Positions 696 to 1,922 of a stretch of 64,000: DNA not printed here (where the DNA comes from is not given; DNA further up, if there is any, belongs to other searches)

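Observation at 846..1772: Free-standing double-motif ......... endonuclease-like gene with an XRE-type HTH, between rps9 and rpoN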

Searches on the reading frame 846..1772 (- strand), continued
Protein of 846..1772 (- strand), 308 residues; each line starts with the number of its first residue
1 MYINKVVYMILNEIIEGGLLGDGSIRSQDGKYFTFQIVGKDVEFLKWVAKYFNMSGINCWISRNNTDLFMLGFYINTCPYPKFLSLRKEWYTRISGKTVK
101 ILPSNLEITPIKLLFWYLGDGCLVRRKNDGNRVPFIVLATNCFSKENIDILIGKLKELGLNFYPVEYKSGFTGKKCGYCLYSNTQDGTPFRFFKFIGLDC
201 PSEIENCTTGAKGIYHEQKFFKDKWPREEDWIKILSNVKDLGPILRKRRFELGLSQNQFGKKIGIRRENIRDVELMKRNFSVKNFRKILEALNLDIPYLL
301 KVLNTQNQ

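Call 9: find_encoding_contigs(protein=P0044, flank=5000, max_places=2)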
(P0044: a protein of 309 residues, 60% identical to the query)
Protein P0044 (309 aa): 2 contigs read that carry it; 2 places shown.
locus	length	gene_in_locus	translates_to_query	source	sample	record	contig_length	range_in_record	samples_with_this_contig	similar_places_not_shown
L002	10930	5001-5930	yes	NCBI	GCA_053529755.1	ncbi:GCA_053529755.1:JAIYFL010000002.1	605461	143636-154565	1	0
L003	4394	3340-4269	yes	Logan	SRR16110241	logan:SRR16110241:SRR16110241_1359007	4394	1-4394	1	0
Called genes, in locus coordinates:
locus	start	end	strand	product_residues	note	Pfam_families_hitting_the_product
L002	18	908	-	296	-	PF01866:Diphthamide_syn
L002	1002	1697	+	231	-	PF08713:DNA_alkylation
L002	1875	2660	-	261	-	PF00142:Fer4_NifH, PF01656:CbiA, PF03796:DnaB_C (weak), PF06564:CBP_BcsQ, PF10609:ParA, PF13614:AAA_31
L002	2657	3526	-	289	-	-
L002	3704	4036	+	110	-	PF00828:Ribosomal_L27A, PF17135:Ribosomal_L18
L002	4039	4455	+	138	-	PF00572:Ribosomal_L13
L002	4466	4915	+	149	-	PF00380:Ribosomal_S9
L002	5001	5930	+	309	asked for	PF03161:LAGLIDADG_2, PF01381:HTH_3 (weak), PF12844:HTH_19 (weak)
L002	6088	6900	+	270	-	-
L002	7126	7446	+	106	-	PF00338:Ribosomal_S10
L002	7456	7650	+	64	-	PF01194:RNA_pol_N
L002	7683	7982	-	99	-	-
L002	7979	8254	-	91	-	-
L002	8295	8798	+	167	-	PF14602:Hexapep_2 (faint), PF00132:Hexapep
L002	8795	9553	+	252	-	PF04909:Amidohydro_2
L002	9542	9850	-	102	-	PF03551:PadR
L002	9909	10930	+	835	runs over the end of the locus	PF01658:Inos-1-P_synth, PF14890:Intein_splicing, PF14528:LAGLIDADG_3, PF01658:Inos-1-P_synth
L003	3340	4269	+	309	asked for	PF03161:LAGLIDADG_2, PF01381:HTH_3 (weak), PF12844:HTH_19 (weak)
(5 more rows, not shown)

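Call 10: find_encoding_contigs(protein=P0119, flank=5000, max_places=2)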
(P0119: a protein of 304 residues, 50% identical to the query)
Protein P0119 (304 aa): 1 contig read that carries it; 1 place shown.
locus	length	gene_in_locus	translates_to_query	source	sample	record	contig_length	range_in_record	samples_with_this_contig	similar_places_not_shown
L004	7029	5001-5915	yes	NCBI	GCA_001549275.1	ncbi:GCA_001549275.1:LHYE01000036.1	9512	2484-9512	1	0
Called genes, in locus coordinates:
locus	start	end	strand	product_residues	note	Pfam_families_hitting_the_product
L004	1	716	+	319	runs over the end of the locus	PF08068:DKCLD, PF01509:TruB_N, PF21238:Pus10_C, PF16198:TruB_C_2, PF01472:PUA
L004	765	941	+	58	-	PF03966:Trm112p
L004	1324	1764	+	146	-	PF00416:Ribosomal_S13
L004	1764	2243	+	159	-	PF01479:S4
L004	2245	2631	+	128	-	PF00411:Ribosomal_S11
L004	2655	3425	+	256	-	PF01193:RNA_pol_L, PF01000:RNA_pol_A_bac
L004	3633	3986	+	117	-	PF17135:Ribosomal_L18, PF00828:Ribosomal_L27A (weak)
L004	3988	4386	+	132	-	PF00572:Ribosomal_L13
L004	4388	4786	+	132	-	PF00380:Ribosomal_S9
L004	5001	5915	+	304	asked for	PF03161:LAGLIDADG_2, PF14528:LAGLIDADG_3 (faint), PF01381:HTH_3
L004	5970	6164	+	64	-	PF01194:RNA_pol_N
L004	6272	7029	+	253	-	PF01835:MG2 (weak)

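Call 26: predict_structure(alignment_id=A1)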
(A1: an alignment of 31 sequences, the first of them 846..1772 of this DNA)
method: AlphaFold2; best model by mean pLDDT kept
length: 308 residues; sequences in the alignment: 31
mean_pLDDT: 93.0   pTM: 0.90
mean pLDDT of the five models: 93.0, 93.0, 92.9, 92.4, 92.3
residues with pLDDT >= 90: 249; 70-90: 54; 50-70: 4; < 50: 1
segments of 3 or more residues with pLDDT < 50: none
pLDDT, mean of each block of 10 residues (from residue 1): 78 96 89 93 96 93 89 92 92 92 95 96 92 95 92 98 89 86 97 97 96 86 96 97 97 97 96 96 97 96 80
secondary structure, 60 per line:
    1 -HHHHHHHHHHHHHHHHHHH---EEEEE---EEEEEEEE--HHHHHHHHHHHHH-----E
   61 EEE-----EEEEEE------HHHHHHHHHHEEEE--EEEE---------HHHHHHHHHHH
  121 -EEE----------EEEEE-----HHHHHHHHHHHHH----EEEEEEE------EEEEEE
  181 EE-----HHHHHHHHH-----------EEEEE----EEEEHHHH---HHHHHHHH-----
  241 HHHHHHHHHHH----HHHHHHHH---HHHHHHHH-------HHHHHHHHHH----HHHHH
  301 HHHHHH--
elements in order: H2-20 E24-28 E32-39 H42-54 E60-63 E69-74 H81-90 E91-94 E97-100 H110-120 E122-124 E135-139 H145-157 E162-168 E175-182 H188-196 E208-212 E217-220 H221-224 H228-235 H241-251 H256-263 H267-274 H282-291 H296-306

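Call 29: fold_search(model_id=the predicted structure, library=pdb)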
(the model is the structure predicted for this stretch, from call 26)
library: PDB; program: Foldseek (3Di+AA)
matches with E <= 10: 1043; with E <= 0.001: 70
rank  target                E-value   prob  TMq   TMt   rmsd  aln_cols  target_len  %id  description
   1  5a0m_B                2.7e-09  1.00  0.45  0.59   4.8       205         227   25  THE CRYSTAL STRUCTURE OF I-SCEI IN COMPLEX WITH ITS TARGET DNA IN THE PRESENCE OF MN (released 2016-05-04)
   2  3oor_A                5.9e-09  1.00  0.42  0.57   4.8       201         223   24  I-SceI mutant (K86R/G100T)complexed with C/G+4 DNA substrate (released 2010-11-17)
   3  1r7m_A                6.6e-09  1.00  0.42  0.56   4.9       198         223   26  The homing endonuclease I-SceI bound to its DNA recognition region (released 2004-10-26)
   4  6x1j_A                1.2e-08  1.00  0.45  0.60   4.5       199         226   22  The homing endonuclease I-WcaI bound to its DNA recognition sequence (released 2021-05-26)
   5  5a0m_A                2.1e-08  1.00  0.43  0.56   4.8       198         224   25  THE CRYSTAL STRUCTURE OF I-SCEI IN COMPLEX WITH ITS TARGET DNA IN THE PRESENCE OF MN (released 2016-05-04)
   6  1ef0_A                5.6e-06  1.00  0.41  0.31  10.0       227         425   15  CRYSTAL STRUCTURE OF PI-SCEI MINIPRECURSOR (released 2000-06-07)
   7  8dy9_I                6.0e-06  1.00  0.45  0.46  16.1       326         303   10  Streptomyces venezuelae RNAP unconstrained open promoter complex with WhiA and WhiB transcription factors (released 2023-03-01)
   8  2dch                  2.7e-05  1.00  0.41  0.59   4.1       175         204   16  Crystal structure of archaeal intron-encoded homing endonuclease I-Tsp061I (released 2006-07-06)
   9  8dy7_I                6.9e-05  1.00  0.42  0.58   4.6       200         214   10  Streptomyces venezuelae RNAP transcription open promoter complex with WhiA and WhiB transcription factors (released 2023-03-01)
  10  2vs7_G                9.2e-05  1.00  0.37  0.60   7.1       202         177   14  The crystal structure of I-DmoI in complex with DNA and Ca (released 2008-11-11)
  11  3uvf_A                9.7e-05  1.00  0.32  0.37   7.5       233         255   17  Expanding LAGALIDADG endonuclease scaffold diversity by rapidly surveying evolutionary sequence space (released 2012-02-29)
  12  1mow_A                9.7e-05  1.00  0.38  0.45  10.3       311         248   10  E-DreI (released 2002-11-29)
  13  5akm_F                1.2e-04  1.00  0.37  0.61   7.1       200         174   14  THE CRYSTAL STRUCTURE OF I-DMOI G20S IN COMPLEX WITH ITS TARGET DNA IN THE PRESENCE OF 2MM MG (released 2015-06-17)
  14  3eh8_A                1.2e-04  1.00  0.34  0.39   6.7       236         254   17  Crystal structure of Y2 I-AniI variant (F13Y/S111Y)/DNA complex with calcium (released 2009-01-13)
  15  5ak9_J                1.4e-04  1.00  0.37  0.58   7.2       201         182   13  THE CRYSTAL STRUCTURE OF I-DMOI Q42AK120M IN COMPLEX WITH ITS TARGET DNA IN THE PRESENCE OF 2MM MN (released 2015-06-17)
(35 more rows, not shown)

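Call 30: find_related_loci(query=A1, collection=metagenome_contigs, flank=3000)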
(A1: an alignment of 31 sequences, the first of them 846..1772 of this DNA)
Query A1 (308 aa) in metagenome_contigs; peptide patterns used: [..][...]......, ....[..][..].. (x = any residue, [..] = any of these).
284 stretches matched a pattern; 132 encode a relative of the query (tblastn E <= 1e-3); the best 80 are kept; 80 distinct loci.
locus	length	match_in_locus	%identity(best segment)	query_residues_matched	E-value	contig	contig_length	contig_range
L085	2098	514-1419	92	4-305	0e+0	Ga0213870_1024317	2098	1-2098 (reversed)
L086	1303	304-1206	72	7-307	4e-158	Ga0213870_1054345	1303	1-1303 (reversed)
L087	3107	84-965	72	9-303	1e-149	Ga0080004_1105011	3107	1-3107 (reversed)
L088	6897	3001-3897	73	9-305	7e-143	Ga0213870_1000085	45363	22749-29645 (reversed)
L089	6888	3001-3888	71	9-304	1e-142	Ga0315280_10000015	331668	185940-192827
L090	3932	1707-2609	71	9-307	8e-144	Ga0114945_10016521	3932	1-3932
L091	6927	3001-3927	67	1-304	9e-139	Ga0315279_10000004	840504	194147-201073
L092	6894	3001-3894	65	9-306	3e-133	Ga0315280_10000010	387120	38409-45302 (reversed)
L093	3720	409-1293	65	9-304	3e-136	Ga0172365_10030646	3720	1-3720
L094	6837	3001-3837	70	9-287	5e-132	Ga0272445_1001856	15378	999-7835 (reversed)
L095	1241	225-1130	64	5-307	8e-144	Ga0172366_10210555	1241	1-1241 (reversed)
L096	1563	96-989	63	9-306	7e-140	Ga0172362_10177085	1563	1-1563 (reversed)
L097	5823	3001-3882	62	11-304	1e-126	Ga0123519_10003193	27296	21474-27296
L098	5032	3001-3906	63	6-304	6e-125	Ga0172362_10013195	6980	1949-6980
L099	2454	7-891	64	13-304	9e-131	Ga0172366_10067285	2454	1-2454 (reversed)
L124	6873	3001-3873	52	10-295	3e-93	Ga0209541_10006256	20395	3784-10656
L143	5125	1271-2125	40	13-300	8e-53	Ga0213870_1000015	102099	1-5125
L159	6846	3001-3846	40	13-295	3e-40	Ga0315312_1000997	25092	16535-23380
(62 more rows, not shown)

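Call 38: search_protein_families(library=pfam, proteins=[L143:1028-2149:+, L143:34-795:+, L159:1862-2731:+, L159:2740-3909:+, L124:1059-2246:-, L001:7824-8801:+, L001:6004-6444:-, L002:6088-6900:+], max_evalue=0.01)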
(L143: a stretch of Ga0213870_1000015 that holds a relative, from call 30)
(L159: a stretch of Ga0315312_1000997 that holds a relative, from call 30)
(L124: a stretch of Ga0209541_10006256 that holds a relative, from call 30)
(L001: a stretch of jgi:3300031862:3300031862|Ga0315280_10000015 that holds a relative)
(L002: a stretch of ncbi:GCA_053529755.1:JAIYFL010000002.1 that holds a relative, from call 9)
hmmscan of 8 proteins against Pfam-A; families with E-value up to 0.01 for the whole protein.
L143:1028-2149:+ (373 aa): 4 families
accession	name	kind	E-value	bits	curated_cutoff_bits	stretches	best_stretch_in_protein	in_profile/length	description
PF03161.18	LAGLIDADG_2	-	1.1e-14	55.1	25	1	82-232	2-147/168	LAGLIDADG DNA endonuclease family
PF01381.28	HTH_3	-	1.3e-12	48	23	2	7-50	1-44/55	Helix-turn-helix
PF12844.13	HTH_19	-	5.8e-10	39.4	30.2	2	315-364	8-57/64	Helix-turn-helix domain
PF13560.12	HTH_31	-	4.2e-08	33.8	27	1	310-361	5-57/64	Helix-turn-helix domain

L143:34-795:+ (253 aa): 3 families
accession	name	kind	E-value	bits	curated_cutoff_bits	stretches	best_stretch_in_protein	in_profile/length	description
PF01256.23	Carb_kinase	-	3.6e-43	148.2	27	1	2-243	20-240/242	NAD(P)H-hydrate dehydratase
PF02110.20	HK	-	3.7e-05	23.6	27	1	158-249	153-247/247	Hydroxyethylthiazole kinase family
PF00205.28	TPP_enzyme_M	-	0.0052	16.9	30.4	1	45-91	1-46/137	Thiamine pyrophosphate enzyme, central domain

L159:1862-2731:+ (289 aa): 4 families
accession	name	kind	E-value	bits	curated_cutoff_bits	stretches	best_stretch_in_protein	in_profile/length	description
PF01256.23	Carb_kinase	-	1.2e-47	162.9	27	1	29-283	2-241/242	NAD(P)H-hydrate dehydratase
PF02110.20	HK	-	4.1e-07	30.1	27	1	181-283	137-242/247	Hydroxyethylthiazole kinase family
PF08543.17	Phos_pyr_kin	-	3.8e-05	23.6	27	1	153-259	115-230/246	Phosphomethylpyrimidine kinase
PF01884.23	PcrB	-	0.00081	19.4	23.9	1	99-151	22-75/226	PcrB family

L159:2740-3909:+ (389 aa): 8 families
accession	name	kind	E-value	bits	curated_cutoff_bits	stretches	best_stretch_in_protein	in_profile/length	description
PF01381.28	HTH_3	-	2.3e-17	63.2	23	2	319-364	1-46/55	Helix-turn-helix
PF13560.12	HTH_31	-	2.3e-16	60.3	27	2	316-369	3-57/64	Helix-turn-helix domain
PF03161.18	LAGLIDADG_2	-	8.1e-15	55.6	25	1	88-264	2-164/168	LAGLIDADG DNA endonuclease family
PF12844.13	HTH_19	-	3.6e-13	49.6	30.2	2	316-377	1-61/64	Helix-turn-helix domain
PF13413.12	HTH_25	-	6e-06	26.4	24.6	1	318-351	1-34/62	Helix-turn-helix domain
PF13443.12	HTH_26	-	0.00071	20.2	22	0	13-59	3-50/63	Cro/C1-type HTH DNA-binding domain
PF13744.12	HTH_37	-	0.0063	16.7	27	0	315-351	19-55/80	Helix-turn-helix domain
PF15731.11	MqsA_antitoxin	-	0.0073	16.9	30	0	317-367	72-121/131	Antitoxin component of bacterial toxin-antitoxin system, MqsA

L124:1059-2246:- (395 aa): 1 family
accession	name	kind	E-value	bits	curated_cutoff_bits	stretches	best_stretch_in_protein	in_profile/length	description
PF00145.23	DNA_methylase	-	1.4e-62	212.4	22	1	63-390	1-323/324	C-5 cytosine-specific DNA methylase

L001:7824-8801:+ (325 aa): 1 family
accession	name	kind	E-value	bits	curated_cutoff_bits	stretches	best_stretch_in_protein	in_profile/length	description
PF14528.11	LAGLIDADG_3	-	1.8e-09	38.2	22.5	1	228-306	3-82/82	LAGLIDADG-like domain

L001:6004-6444:- (146 aa): 0 families

L002:6088-6900:+ (270 aa): 0 families

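Call 40: find_related_loci(query=A1, collection=viral_contigs, flank=4000)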
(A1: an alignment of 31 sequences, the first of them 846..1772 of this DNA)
Query A1 (308 aa) in viral_contigs; peptide patterns used: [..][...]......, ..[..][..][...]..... (x = any residue, [..] = any of these).
42 stretches matched a pattern; 15 encode a relative of the query (tblastn E <= 1e-3); 15 distinct loci.
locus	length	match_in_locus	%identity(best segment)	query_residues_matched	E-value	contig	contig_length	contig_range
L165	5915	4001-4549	30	11-206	1e-15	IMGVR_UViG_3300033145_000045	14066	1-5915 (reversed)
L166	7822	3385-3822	32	11-158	3e-13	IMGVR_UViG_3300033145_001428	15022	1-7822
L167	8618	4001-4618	28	13-204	4e-13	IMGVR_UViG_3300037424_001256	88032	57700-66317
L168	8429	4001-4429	29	13-160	7e-12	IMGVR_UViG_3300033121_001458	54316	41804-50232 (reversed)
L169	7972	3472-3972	28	13-206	3e-11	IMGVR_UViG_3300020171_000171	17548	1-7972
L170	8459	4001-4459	32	15-171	3e-11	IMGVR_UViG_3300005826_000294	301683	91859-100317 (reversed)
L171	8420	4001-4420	33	13-166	5e-11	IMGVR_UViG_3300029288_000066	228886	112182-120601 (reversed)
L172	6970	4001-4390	32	13-155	7e-11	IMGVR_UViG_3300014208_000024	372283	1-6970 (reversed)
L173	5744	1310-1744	30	12-157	5e-9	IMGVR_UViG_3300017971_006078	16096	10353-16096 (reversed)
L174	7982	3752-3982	33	58-160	7e-9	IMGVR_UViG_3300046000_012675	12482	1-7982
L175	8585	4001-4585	26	11-204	2e-11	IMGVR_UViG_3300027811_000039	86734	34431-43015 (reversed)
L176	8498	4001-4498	28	13-201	1e-8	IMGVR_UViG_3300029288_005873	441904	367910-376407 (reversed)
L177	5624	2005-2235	32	58-160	3e-8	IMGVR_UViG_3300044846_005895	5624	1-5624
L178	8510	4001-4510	25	13-202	3e-6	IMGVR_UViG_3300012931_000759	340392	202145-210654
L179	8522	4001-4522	26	13-203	9e-5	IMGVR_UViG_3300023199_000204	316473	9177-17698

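Call 43: search_protein_representatives(protein=window:846-1748:-)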
Query: 300 residues. Proteins with E-value up to 0.001 (for the whole library): 1647; up to 1e-10: 136; up to 1e-30: 19. The best 150 are listed.
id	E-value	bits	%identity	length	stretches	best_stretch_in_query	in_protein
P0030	2.8e-122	424.1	66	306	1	3-295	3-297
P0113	1.3e-87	310.2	50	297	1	3-295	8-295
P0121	3.8e-75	269.2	49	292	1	3-284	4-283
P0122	2.0e-71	257.0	57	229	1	5-230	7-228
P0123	1.2e-63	231.5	62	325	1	4-170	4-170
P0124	1.5e-59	218.0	43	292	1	5-288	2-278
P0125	7.5e-57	209.1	62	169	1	143-296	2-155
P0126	2.6e-46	174.5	41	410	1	5-287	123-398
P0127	1.1e-45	172.4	59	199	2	4-141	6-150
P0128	8.2e-43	163.0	53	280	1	134-290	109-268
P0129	1.3e-41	159.0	40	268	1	41-290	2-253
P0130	6.9e-40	153.4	40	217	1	78-293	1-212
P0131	1.5e-39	152.3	35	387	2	5-295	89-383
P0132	2.6e-38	148.2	63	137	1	142-268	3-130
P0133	1.2e-37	146.0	52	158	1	144-292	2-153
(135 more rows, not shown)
